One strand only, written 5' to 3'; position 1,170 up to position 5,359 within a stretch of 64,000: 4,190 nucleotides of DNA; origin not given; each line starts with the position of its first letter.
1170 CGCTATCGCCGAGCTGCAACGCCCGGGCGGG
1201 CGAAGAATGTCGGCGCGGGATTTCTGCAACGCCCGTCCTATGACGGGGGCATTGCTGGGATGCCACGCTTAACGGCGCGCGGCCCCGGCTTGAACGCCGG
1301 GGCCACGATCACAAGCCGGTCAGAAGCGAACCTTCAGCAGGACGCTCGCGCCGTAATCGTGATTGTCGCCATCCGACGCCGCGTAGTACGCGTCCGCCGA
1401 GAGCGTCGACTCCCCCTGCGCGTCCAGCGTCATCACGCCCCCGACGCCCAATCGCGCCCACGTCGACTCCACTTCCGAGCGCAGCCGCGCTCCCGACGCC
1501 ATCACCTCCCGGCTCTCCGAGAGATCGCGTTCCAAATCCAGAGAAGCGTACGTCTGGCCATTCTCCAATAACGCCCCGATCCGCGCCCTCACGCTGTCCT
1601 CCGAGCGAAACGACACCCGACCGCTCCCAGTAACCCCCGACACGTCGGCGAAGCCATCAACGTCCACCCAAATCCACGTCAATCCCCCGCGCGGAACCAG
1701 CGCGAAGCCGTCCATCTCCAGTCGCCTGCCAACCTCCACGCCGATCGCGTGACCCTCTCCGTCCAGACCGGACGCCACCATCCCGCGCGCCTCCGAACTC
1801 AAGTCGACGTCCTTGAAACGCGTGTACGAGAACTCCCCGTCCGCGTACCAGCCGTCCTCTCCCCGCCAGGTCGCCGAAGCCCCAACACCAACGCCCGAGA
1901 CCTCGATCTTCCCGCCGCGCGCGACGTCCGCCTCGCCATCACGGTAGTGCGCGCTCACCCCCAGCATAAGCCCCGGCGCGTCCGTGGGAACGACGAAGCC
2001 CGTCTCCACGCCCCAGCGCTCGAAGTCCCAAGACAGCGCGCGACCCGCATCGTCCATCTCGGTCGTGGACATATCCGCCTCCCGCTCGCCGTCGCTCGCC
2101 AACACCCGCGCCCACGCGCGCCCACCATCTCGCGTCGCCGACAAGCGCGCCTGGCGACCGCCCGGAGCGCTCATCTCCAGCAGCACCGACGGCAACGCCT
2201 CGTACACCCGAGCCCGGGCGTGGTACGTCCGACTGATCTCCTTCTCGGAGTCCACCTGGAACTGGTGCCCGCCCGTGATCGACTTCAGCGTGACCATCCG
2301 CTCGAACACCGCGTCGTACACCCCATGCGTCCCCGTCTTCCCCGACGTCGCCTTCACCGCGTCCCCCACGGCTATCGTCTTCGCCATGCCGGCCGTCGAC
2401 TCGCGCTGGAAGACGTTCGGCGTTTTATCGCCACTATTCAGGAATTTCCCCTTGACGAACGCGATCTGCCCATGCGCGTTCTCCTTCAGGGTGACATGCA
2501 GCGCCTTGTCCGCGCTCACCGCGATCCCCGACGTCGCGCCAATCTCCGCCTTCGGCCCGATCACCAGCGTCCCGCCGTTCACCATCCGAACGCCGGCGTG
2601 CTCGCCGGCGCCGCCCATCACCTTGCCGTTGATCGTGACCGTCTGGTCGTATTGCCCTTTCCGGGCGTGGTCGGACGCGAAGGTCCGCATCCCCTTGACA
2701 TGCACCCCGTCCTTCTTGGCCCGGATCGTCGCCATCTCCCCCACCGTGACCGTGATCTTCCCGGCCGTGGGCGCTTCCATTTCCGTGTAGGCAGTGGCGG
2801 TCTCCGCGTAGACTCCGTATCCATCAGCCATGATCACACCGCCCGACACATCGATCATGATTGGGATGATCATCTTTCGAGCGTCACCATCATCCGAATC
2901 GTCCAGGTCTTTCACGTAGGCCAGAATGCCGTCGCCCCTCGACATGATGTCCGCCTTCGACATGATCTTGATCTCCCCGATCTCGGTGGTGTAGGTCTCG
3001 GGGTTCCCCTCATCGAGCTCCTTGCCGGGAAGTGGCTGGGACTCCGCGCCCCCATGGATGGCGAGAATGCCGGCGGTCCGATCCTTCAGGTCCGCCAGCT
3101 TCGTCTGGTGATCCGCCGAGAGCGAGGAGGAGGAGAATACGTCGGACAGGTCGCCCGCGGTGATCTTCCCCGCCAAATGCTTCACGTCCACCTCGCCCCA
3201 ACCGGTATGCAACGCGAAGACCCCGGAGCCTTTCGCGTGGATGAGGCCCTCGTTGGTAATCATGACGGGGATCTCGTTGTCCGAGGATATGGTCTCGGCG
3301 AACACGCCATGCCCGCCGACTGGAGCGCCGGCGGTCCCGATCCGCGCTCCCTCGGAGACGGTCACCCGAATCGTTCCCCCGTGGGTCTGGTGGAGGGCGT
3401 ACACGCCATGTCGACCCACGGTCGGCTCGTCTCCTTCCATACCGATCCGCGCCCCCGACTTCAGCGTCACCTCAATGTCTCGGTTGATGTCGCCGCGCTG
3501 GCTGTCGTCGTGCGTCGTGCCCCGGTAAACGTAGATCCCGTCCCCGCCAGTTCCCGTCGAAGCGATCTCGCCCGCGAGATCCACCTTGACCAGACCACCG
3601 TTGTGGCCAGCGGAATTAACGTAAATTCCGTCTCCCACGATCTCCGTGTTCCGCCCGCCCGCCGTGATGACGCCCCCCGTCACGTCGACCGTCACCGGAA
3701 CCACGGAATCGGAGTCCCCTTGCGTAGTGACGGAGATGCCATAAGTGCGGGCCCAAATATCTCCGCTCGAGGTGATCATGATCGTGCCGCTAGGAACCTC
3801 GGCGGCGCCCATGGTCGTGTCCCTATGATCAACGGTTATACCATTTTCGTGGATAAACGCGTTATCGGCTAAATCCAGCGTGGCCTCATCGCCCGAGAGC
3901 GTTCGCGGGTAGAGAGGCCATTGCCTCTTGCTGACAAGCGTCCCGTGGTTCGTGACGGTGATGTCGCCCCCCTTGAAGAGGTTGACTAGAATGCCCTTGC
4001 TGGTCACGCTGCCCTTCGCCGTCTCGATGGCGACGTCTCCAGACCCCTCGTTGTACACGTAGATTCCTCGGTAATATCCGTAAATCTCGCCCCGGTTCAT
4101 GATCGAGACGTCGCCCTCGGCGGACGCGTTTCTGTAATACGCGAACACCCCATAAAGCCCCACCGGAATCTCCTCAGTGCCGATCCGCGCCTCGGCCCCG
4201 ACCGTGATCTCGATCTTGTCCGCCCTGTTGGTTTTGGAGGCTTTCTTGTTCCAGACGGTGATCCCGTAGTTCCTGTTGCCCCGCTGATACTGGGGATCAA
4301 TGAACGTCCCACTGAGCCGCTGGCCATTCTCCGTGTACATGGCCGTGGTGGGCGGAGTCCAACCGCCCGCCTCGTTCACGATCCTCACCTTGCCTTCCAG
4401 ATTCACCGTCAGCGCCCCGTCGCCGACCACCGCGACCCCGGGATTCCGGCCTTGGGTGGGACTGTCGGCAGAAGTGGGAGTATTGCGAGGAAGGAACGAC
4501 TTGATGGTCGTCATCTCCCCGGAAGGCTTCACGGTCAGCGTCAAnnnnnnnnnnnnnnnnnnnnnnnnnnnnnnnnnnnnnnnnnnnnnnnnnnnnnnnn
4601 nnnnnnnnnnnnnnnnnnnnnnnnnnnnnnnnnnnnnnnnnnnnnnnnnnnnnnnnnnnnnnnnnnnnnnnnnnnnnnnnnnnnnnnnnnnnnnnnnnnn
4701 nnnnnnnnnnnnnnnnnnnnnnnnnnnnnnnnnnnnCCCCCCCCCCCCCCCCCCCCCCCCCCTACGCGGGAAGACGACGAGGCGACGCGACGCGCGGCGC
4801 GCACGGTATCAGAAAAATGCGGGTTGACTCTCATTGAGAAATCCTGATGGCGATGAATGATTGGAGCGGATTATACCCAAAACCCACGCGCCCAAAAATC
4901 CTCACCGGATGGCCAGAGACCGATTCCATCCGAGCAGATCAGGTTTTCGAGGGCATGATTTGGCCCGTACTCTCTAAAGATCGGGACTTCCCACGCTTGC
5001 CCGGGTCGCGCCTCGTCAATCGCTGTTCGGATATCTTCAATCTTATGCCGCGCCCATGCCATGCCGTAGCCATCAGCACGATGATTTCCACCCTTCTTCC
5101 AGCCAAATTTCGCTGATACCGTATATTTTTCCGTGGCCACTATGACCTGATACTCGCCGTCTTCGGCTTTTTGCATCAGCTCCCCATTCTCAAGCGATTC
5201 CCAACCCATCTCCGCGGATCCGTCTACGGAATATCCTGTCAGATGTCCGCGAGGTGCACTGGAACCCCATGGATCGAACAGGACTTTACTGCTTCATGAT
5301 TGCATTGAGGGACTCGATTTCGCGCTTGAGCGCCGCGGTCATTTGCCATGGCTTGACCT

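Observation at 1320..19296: Two autotransporter paralogues with an identity gradient: nearly identical barrel and distal passenger, diverged N-terminal passenger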

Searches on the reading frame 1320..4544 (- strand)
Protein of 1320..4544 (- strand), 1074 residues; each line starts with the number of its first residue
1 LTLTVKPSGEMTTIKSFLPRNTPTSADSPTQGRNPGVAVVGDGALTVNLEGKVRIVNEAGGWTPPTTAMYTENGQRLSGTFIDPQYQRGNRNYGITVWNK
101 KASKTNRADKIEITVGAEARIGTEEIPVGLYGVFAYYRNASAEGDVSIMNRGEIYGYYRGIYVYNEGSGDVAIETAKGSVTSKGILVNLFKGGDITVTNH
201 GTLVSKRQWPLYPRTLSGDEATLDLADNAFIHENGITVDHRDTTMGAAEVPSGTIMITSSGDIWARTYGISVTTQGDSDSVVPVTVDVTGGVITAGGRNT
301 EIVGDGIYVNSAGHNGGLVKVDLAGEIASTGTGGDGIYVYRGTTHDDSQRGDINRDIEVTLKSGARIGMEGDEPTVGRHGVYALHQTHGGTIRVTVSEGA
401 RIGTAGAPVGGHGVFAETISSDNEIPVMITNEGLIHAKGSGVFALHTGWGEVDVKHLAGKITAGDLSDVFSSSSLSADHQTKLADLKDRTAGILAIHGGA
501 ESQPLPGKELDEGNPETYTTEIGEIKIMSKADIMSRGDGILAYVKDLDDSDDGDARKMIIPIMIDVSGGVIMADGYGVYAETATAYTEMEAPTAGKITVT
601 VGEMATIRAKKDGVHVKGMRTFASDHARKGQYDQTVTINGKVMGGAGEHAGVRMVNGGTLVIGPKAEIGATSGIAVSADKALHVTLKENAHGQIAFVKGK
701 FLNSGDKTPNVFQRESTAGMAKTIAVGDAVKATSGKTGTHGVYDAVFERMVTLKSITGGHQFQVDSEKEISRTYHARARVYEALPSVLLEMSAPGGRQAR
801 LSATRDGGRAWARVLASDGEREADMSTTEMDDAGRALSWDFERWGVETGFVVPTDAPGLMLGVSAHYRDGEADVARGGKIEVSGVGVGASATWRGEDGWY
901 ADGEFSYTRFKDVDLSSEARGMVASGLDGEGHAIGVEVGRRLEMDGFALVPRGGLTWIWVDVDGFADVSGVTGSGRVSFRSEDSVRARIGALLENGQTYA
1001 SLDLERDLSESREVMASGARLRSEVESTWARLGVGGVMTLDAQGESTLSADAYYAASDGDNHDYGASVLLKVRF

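Call 7: search_protein_families(library=pfam, proteins=[window:1320-4544:-], max_evalue=0.01)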
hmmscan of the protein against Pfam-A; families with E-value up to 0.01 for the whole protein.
window:1320-4544:- (1074 aa): 1 family
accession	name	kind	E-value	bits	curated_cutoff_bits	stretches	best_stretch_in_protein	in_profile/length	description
PF03797.25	Autotransporter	-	2e-25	90.5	26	1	827-1042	9-246/255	Autotransporter beta-domain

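Call 8: search_protein_families(library=ncbifam, proteins=[window:1320-4544:-], max_evalue=0.01)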
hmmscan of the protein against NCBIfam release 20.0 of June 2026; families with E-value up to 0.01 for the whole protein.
window:1320-4544:- (1074 aa): 2 families
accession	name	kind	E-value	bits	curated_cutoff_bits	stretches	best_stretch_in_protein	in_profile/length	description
TIGR01414.1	autotrans_barl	domain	9.5e-20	71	16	1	768-1074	119-432/432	autotransporter outer membrane beta-barrel domain-containing protein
NF040482.1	auto_BafA_Cterm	equivalog_domain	0.00024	19.7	700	1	862-973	425-538/643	BafA family autotransporter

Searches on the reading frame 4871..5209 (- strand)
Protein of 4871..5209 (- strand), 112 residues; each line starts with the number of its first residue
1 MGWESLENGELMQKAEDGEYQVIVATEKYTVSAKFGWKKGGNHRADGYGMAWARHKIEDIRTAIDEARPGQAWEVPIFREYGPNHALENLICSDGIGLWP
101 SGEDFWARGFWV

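Call 28: search_protein_families(library=ncbifam, proteins=[window:4871-5209:-], max_evalue=0.00001)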
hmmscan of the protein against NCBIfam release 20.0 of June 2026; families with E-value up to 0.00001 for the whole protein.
window:4871-5209:- (112 aa): 0 families

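Call 52: search_protein_families(library=pfam, proteins=[window:4871-5209:-], max_evalue=0.0001)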
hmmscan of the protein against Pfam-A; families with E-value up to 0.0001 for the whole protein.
window:4871-5209:- (112 aa): 0 families
